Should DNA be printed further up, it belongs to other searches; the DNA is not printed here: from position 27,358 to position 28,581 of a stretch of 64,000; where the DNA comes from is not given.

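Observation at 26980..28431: Split two-gene module: EVE/PUA-like reader plus PD-(D/E)xK (Mrr-cat-like) nuclease, a candidate modification-dependent (type IV-like) restriction or defence system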

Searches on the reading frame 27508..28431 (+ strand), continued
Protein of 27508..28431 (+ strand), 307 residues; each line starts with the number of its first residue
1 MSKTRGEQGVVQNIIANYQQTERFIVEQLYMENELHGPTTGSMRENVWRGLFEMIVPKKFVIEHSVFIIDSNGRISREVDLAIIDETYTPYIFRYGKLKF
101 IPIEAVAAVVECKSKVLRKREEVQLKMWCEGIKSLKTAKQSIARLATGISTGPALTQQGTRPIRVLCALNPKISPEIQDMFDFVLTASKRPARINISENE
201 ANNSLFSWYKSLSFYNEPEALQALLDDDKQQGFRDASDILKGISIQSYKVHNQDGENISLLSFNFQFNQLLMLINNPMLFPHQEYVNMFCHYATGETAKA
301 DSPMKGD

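Call 69: search_solved_structures(query=L023:5485-5961:+, max_evalue=10, show_alignments=1)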
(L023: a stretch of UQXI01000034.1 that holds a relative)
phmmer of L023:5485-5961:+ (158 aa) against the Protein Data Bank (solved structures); distinct sequences matched with E-value up to 10: 5.
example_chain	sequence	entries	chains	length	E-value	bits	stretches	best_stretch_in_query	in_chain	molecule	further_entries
4er8_A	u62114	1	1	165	0.048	16.7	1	119-148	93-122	TnpArep for protein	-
7bqc_A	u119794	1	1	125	0.13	15.2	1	110-155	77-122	NF4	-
9gb5_G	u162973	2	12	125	0.3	14.1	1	30-57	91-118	gp51 - Neck valve protein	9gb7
3u95_A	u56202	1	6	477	1.2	12.1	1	119-147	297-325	Glycoside hydrolase, family 4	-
9hcj_O0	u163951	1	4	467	3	10.8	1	117-149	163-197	Seh1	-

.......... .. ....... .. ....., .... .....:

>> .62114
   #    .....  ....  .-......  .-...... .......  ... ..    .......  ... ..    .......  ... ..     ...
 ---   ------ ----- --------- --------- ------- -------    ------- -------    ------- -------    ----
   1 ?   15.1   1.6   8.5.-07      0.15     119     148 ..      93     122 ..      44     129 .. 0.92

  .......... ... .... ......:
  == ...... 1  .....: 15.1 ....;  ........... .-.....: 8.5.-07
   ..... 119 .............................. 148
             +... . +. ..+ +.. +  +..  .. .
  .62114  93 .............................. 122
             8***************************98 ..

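Call 86: search_dna_similar(query=window:27508-28431:+, collection=plasmids, mode=protein, max_evalue=0.001, max_rows=15)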
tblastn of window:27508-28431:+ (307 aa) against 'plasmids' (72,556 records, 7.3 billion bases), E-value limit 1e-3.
Records with a match: 73; places in all: 73; records where one place covers at least 80% of the query: 0.
Best place of each record, by identity: <60% 73.
By first word of the organism name: Acinetobacter 13; Rhizobium 10; Sinorhizobium 6; Klebsiella 6; Agrobacterium 5; Rhodococcus 4; Escherichia 3; Paenibacillus 2; Proteus 2; Citrobacter 2; and 19 more.
By predicted mobility (MOB-suite, as given by PLSDB): conjugative 43; mobilizable 17; non-mobilizable 13.
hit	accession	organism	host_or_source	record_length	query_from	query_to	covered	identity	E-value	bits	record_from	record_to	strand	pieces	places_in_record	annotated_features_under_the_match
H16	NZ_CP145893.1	Paenibacillus amylolyticus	whole organism,soil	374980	4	238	77%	36.0%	3e-35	142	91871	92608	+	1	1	DUF6602 domain-containing protein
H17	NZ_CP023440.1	Thauera sp. K11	cell culture,sludge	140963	36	225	62%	27.6%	2e-10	69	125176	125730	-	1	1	nucC: CBASS effector endonuclease NucC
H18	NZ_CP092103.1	Rhodococcus qingshengii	soil,petroleum-contaminated soil, ...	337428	13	169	51%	26.4%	9e-8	61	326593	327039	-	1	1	DUF6602 domain-containing protein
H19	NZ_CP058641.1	Rhodococcus sp. ZPP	cell culture,soil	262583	36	169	44%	28.5%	2e-9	66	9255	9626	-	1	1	DUF6602 domain-containing protein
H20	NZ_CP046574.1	Rhodococcus sp. WAY2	cell culture,bacterial consortium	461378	36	169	44%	28.5%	2e-9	66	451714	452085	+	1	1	DUF6602 domain-containing protein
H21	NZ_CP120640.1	Rhizobium sp. 32-5/1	Vicia cracca,cell cilture,root nodule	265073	36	119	27%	40.2%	7e-5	52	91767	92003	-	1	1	DUF6602 domain-containing protein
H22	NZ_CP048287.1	Paenibacillus rhizovicinus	cell culture,rhizosphere soil of tomato ...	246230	36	136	33%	30.7%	4e-10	68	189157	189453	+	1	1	DUF6602 domain-containing protein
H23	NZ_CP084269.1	Caballeronia sp. Lep1P3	Leptoglossus zonatus,Cell culture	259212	36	147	36%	27.6%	4e-7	59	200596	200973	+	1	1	DUF6602 domain-containing protein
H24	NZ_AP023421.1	Pusillibacter faecalis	Homo sapiens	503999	28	118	30%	33.0%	1e-5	54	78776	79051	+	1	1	DUF6602 domain-containing protein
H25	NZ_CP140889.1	Sinorhizobium medicae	Medicago lupulina,whole organism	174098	36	113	25%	38.5%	1e-8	63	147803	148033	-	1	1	DUF6602 domain-containing protein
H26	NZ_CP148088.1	Sinorhizobium meliloti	Medicago sativa,cell culture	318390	36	113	25%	38.5%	1e-8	63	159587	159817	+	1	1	DUF6602 domain-containing protein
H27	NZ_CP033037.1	Agrobacterium fabrum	-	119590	36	113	25%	38.5%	1e-8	63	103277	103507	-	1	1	DUF6602 domain-containing protein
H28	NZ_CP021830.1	Sinorhizobium meliloti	Medicago truncatula,Single Cell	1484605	36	113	25%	38.5%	1e-8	63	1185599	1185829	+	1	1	record has no annotation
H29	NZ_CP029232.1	Sinorhizobium fredii CCBAU 45436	Glycine max,cell culture,plant root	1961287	36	113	25%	38.5%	2e-8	63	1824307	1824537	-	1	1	record has no annotation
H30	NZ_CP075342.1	Rhodococcus ruber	-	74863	36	116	26%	37.0%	3e-8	62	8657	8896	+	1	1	DUF6602 domain-containing protein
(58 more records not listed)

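Call 87: get_annotated_region(hit=H17, flank=4000)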
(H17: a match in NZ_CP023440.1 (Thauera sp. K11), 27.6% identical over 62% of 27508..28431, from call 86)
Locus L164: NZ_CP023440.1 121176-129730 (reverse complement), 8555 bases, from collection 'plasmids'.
description: Thauera sp. K11 plasmid pTX1, complete sequence
organism: Thauera sp. K11 (NCBI taxid 2005884)
taxonomy: Bacteria; Pseudomonadota; Betaproteobacteria; Rhodocyclales; Zoogloeaceae; Thauera; Thauera sp. K11
host: -; source: cell culture,sludge; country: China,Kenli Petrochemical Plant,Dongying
typing (MOB-suite, as given by PLSDB): conjugative; relaxase MOBP; mating-pair formation MPF_T
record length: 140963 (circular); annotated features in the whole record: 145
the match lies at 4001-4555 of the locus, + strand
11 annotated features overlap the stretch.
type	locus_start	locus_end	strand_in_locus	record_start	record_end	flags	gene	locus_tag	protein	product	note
CDS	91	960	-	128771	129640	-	-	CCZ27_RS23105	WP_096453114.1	ImmA/IrrE family metallo-endopeptidase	-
CDS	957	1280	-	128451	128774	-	-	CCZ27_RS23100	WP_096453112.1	helix-turn-helix transcriptional regulator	-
CDS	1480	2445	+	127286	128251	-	-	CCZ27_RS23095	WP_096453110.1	CBASS oligonucleotide cyclase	-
CDS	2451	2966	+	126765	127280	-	-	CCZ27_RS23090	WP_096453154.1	hypothetical protein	-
CDS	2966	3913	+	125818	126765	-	-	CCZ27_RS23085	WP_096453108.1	AAA family ATPase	-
CDS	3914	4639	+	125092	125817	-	nucC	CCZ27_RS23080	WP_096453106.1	CBASS effector endonuclease NucC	-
CDS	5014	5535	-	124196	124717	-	-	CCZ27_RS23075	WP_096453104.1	transglycosylase SLT domain-containing protein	-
CDS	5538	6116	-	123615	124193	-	-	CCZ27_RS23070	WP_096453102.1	TrbM/KikA/MpfK family conjugal transfer protein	-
CDS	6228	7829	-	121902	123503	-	trbL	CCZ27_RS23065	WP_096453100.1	P-type conjugative transfer protein TrbL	GO:0009291 - unidirectional conjugation [Evidence IEA]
CDS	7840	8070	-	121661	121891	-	trbK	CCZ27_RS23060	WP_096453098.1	entry exclusion lipoprotein TrbK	GO:0009292 - horizontal gene transfer [Evidence IEA]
CDS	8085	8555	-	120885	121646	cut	trbJ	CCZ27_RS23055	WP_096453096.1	P-type conjugative transfer protein TrbJ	-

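Call 94: search_protein_families(library=padloc, proteins=[L094:5030-5944:+, L094:6905-8470:+, L094:8481-10607:+, L094:10600-12069:+, L087:5009-5917:+, L087:6934-8565:+, L083:5033-5944:+, L083:7140-11870:+, L091:4824-6587:+, L058:2951-5665:+], max_evalue=0.00001)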
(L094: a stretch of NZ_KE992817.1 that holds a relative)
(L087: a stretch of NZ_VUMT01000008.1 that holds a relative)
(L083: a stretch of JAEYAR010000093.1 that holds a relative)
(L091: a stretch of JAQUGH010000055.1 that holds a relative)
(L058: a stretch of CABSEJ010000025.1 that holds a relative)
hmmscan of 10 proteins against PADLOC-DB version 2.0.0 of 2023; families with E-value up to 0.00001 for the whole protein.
L094:5030-5944:+ (304 aa): 3 families
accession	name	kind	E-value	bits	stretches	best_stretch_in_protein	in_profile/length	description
PDLC01496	Cas6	-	2.5e-63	212.2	1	10-302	5-280/281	"CAS-I,CAS-II,CAS-III,CAS-IV,CAS-V,CAS-VI; crRNAmaturation"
PDLC01477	Cas6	-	4.5e-63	211.6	1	7-300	3-294/296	"CAS-I,CAS-II,CAS-III,CAS-IV,CAS-V,CAS-VI; crRNAmaturation"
PDLC01650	Cas6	-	8.7e-10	37.6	1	176-296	1-102/102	"CAS-I,CAS-II,CAS-III,CAS-IV,CAS-V,CAS-VI; crRNAmaturation"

L094:6905-8470:+ (521 aa): 8 families
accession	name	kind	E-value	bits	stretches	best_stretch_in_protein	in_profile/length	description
PDLC02057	Cas10d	-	2.1e-133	444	1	10-505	2-453/462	-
PDLC01529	Cas10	-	2.3e-76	255.6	1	10-412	1-347/370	CAS-III; effector_LS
PDLC00919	Cas10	-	4.9e-75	251.2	1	10-412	3-390/414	Cas10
PDLC02058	Cas10d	-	1.9e-37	127.2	1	16-411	8-320/441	-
PDLC01415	Cas10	-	6.4e-11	39.3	1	223-412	227-432/593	CAS-III; effector_LS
PDLC02060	Cas10h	-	7.9e-09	32.4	1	220-334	211-344/576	-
PDLC01444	Cas10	-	6.5e-07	26.5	0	10-97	122-186/605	CAS-III; effector_LS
PDLC01293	Cas10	-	3e-06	24.4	0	6-154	193-329/577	CAS-III; effector_LS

L094:8481-10607:+ (708 aa): 10 families
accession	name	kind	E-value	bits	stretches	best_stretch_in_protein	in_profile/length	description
PDLC02089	Cas5_IIId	-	2.3e-240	797.8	1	1-706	1-678/679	-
PDLC02091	Cas5_IIId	-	1.2e-99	332.7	1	5-573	2-556/709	-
PDLC02090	Cas5_IIId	-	1.2e-26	92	1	233-579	4-342/499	-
PDLC02113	Cas7_IIId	-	2.2e-23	80.7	1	5-208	3-193/207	-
PDLC01585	Csm3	-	1e-20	72.2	1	5-208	5-194/206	"CAS-III-A,CAS-III-D; effector_G7"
PDLC02110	Cas7_IIId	-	1.3e-14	52.8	1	4-205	3-169/171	-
PDLC01313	Cas5_IIId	-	2e-11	42.4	1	237-564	5-328/338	CAS-III-D; effector_G5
PDLC01420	Cas5_IIId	-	4.8e-11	40.9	1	235-554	3-320/343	CAS-III-D; effector_G5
PDLC02088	Cas5_IIId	-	6.3e-11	40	1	247-564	24-302/439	-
PDLC01442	Csm3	-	7e-08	30.6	0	66-223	84-201/208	"CAS-III-A,CAS-III-D; effector_G7"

L094:10600-12069:+ (489 aa): 18 families
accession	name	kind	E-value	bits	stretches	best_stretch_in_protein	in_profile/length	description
PDLC02112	Cas7_IIId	-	4.1e-167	554.2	1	9-482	4-432/434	-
PDLC02111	Cas7_IIId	-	2.8e-101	337.4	1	9-462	4-398/417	-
PDLC02115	Cas7_IIId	-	7.3e-37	125.6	2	24-228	13-197/486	-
PDLC02107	Cas7_IIId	-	3.8e-31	106.5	1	24-448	15-416/426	-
PDLC01016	Csm3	-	2.4e-22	78.3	2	25-203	7-188/189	Csm3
PDLC01442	Csm3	-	2.1e-20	71.5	2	11-212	4-187/208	"CAS-III-A,CAS-III-D; effector_G7"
PDLC01339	Csm3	-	2.8e-20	72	2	25-201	3-163/163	"CAS-III-A,CAS-III-D; effector_G7"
PDLC01296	Csm3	-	1e-19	69.3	0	290-446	28-183/192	"CAS-III-A,CAS-III-D; effector_G7"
PDLC01613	Csm3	-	1.6e-17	63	1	25-203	6-176/177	"CAS-III-A,CAS-III-D; effector_G7"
PDLC01015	Csm3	-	4.4e-17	61.7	1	25-201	3-178/178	Csm3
PDLC01017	Csm3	-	3.2e-11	41.4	0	11-60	5-59/257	Csm3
PDLC01441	Cmr4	-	4.5e-10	37.7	1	25-102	11-81/245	"CAS-III-B,CAS-III-C; effector_G7"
PDLC01297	Csm3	-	7.8e-10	37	1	23-211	11-191/198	"CAS-III-A,CAS-III-D; effector_G7"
PDLC00982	Cmr4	-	3.3e-09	34.9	0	22-102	6-89/281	Cmr4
PDLC01220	gRAMP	-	4.5e-09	32.4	1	183-456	529-799/1494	CAS-III-E; effector_UNK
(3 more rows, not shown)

L087:5009-5917:+ (302 aa): 6 families
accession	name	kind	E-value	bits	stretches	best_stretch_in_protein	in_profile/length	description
PDLC01496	Cas6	-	2.4e-74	248.3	1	10-300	7-280/281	"CAS-I,CAS-II,CAS-III,CAS-IV,CAS-V,CAS-VI; crRNAmaturation"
PDLC01477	Cas6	-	2.3e-73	245.3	1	4-298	2-294/296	"CAS-I,CAS-II,CAS-III,CAS-IV,CAS-V,CAS-VI; crRNAmaturation"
PDLC01650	Cas6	-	8.3e-15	53.7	1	174-294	1-102/102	"CAS-I,CAS-II,CAS-III,CAS-IV,CAS-V,CAS-VI; crRNAmaturation"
PDLC01373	Cas6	-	8.4e-11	40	1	20-217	19-213/289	"CAS-I,CAS-II,CAS-III,CAS-IV,CAS-V,CAS-VI; crRNAmaturation"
PDLC02098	Cas6_IIIa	-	2.2e-07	29.5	1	12-299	5-200/200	-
PDLC01265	Cas6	-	3.6e-06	25.9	1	76-297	2-179/179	"CAS-I,CAS-II,CAS-III,CAS-IV,CAS-V,CAS-VI; crRNAmaturation"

L087:6934-8565:+ (543 aa): 12 families
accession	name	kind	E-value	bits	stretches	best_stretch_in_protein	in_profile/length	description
PDLC02057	Cas10d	-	3.2e-151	502.7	1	9-528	2-460/462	-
PDLC01529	Cas10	-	2.9e-84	281.6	1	11-433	3-370/370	CAS-III; effector_LS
PDLC00919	Cas10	-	8.4e-81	270.2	1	10-433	4-414/414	Cas10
PDLC02058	Cas10d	-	4.5e-40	135.8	1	16-390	9-304/441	-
PDLC01293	Cas10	-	1.1e-12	45.7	1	204-382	438-577/577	CAS-III; effector_LS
PDLC01422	Cas10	-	1.8e-11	41.8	1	117-415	196-418/519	CAS-III; effector_LS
PDLC02060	Cas10h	-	9e-11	38.8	0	221-282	213-276/576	-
PDLC01292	Cas10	-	2.1e-10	38.6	1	189-382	216-381/387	CAS-III; effector_LS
PDLC00916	Cas10a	-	3.2e-09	34.2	1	124-382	432-650/650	"CRISPR-associated protein Cas10/Csm1, subtype III-A/MTUBE"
PDLC01444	Cas10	-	7e-09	33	1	195-383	367-501/605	CAS-III; effector_LS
PDLC01415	Cas10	-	8.4e-08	29.1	1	236-380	242-398/593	CAS-III; effector_LS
PDLC00917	Cas10b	-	1.1e-06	25.9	0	195-382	313-510/510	"CRISPR-associated protein Cas10/Cmr2, subtype III-B"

L083:5033-5944:+ (303 aa): 5 families
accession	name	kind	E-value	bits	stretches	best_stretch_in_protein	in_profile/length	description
PDLC01496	Cas6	-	2.3e-67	225.4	1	21-301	3-279/281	"CAS-I,CAS-II,CAS-III,CAS-IV,CAS-V,CAS-VI; crRNAmaturation"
PDLC01477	Cas6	-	7.7e-61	204.2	1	20-301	3-295/296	"CAS-I,CAS-II,CAS-III,CAS-IV,CAS-V,CAS-VI; crRNAmaturation"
PDLC01650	Cas6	-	1.7e-17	62.3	1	177-296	1-102/102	"CAS-I,CAS-II,CAS-III,CAS-IV,CAS-V,CAS-VI; crRNAmaturation"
PDLC02098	Cas6_IIIa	-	1e-08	33.9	1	29-300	7-199/200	-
PDLC00956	Cas6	-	8.4e-06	24.5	0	173-298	81-199/200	CRISPR-associated endoribonuclease Cas6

L083:7140-11870:+ (1576 aa): 0 families

L091:4824-6587:+ (587 aa): 11 families
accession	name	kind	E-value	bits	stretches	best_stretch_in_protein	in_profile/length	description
PDLC02057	Cas10d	-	4e-150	499.1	1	15-570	1-459/462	-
PDLC00919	Cas10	-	5.5e-90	300.5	1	16-463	3-414/414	Cas10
PDLC01529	Cas10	-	1.3e-86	289.3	1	17-439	2-356/370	CAS-III; effector_LS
PDLC02058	Cas10d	-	4.7e-44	149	1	23-566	9-434/441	-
PDLC01293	Cas10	-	2.9e-11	41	1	142-399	366-577/577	CAS-III; effector_LS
PDLC02060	Cas10h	-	5.1e-10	36.3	1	222-352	207-345/576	-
PDLC01292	Cas10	-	1.3e-08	32.8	1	136-401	164-383/387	CAS-III; effector_LS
PDLC01415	Cas10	-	2.9e-08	30.6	0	243-355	242-341/593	CAS-III; effector_LS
PDLC01444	Cas10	-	5e-08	30.2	0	188-400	354-501/605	CAS-III; effector_LS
PDLC01422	Cas10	-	9.8e-07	26.2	0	190-273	248-295/519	CAS-III; effector_LS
PDLC00916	Cas10a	-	5.4e-06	23.6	0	214-399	498-650/650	"CRISPR-associated protein Cas10/Csm1, subtype III-A/MTUBE"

L058:2951-5665:+ (904 aa): 0 families

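Call 99: search_protein_families(library=pfam, proteins=[L058:2951-5665:+, L058:6944-8359:+, L058:1300-2709:+, L097:153-1283:+, L097:1286-2824:+, L083:7140-11870:+, L023:4785-5207:+], max_evalue=0.001)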
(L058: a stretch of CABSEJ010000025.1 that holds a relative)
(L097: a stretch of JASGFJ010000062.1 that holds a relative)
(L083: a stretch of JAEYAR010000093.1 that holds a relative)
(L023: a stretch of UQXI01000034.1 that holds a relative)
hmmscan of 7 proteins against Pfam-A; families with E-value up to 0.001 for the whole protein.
L058:2951-5665:+ (904 aa): 3 families
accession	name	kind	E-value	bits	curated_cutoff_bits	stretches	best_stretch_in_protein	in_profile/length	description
PF02896.24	PEP-utilizers_C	-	7.8e-83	278.5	22.8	1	550-899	6-291/293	PEP-utilising enzyme, PEP-binding domain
PF01326.24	PPDK_N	-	3.8e-58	197.8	27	2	47-322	2-221/328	Pyruvate phosphate dikinase, AMP/ATP-binding domain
PF00391.29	PEP-utilizers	-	1.9e-23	82.3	23.1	1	452-533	3-72/72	PEP-utilising enzyme, mobile domain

L058:6944-8359:+ (471 aa): 0 families

L058:1300-2709:+ (469 aa): 2 families
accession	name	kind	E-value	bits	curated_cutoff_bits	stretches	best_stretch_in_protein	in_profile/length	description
PF00208.27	ELFV_dehydrog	-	1.8e-92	309.9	23.4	1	225-467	1-241/241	Glutamate/Leucine/Phenylalanine/Valine dehydrogenase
PF02812.23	ELFV_dehydrog_N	-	2.2e-52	176.6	25.3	1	80-207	1-128/129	Glu/Leu/Phe/Val dehydrogenase, dimerisation domain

L097:153-1283:+ (376 aa): 2 families
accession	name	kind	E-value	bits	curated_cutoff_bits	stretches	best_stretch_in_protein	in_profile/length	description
PF17953.6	Csm4_C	-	2.1e-11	44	25.9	1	286-369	2-91/91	CRISPR Csm4 C-terminal domain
PF03787.20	RAMPs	-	0.00036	21.5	22.1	1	149-269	67-189/189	RAMP superfamily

L097:1286-2824:+ (512 aa): 1 family
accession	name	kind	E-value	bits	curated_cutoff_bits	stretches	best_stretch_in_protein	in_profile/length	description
PF03787.20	RAMPs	-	2.3e-09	38.5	22.1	1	15-258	2-102/189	RAMP superfamily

L083:7140-11870:+ (1576 aa): 9 families
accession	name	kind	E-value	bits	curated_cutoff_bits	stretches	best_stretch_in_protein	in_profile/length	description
PF08447.18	PAS_3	-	1.4e-39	134.6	25.6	4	427-499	2-73/89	PAS fold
PF02518.31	HATPase_c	-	1.4e-27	96.8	26.4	1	1293-1408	1-109/111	Histidine kinase-, DNA gyrase B-, and HSP90-like ATPase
PF00072.30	Response_reg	-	2.6e-24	85.9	30.2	1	1439-1554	2-110/111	Response regulator receiver domain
PF13426.13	PAS_9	-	2.5e-20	73.1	27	0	298-395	9-103/103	PAS domain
PF00512.31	HisKA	-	8.8e-17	61.4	26.9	1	1180-1245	1-65/66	His Kinase A (phospho-acceptor) domain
PF13188.13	PAS_8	-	1.6e-16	60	21.8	0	28-61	2-34/65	PAS domain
PF00989.32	PAS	-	7.1e-08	32.9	22.6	0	642-751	3-106/113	PAS fold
PF14598.12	PAS_11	-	1.7e-06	28.4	25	0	321-375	30-84/109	PAS domain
PF08448.16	PAS_4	-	8e-06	26.5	23.1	0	647-762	2-109/110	PAS fold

L023:4785-5207:+ (140 aa): 6 families
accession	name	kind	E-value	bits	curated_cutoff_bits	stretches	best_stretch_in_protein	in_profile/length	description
PF13508.13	Acetyltransf_7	-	5.8e-15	55.9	27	1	51-128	6-84/84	Acetyltransferase (GNAT) domain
PF00583.31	Acetyltransf_1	-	4.8e-14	53.1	20.7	1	34-126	20-116/116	Acetyltransferase (GNAT) family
PF13673.13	Acetyltransf_10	-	1.6e-13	51.2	23.6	1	37-133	19-114/128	Acetyltransferase (GNAT) domain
PF08445.16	FR47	-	7.8e-05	23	22.1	1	77-130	26-81/86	FR47-like protein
PF05301.17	Acetyltransf_16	-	0.00085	19.6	27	0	73-120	102-149/173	GNAT acetyltransferase, Mec-17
PF13527.13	Acetyltransf_9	-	0.001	19.5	25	0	64-127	64-125/127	Acetyltransferase (GNAT) domain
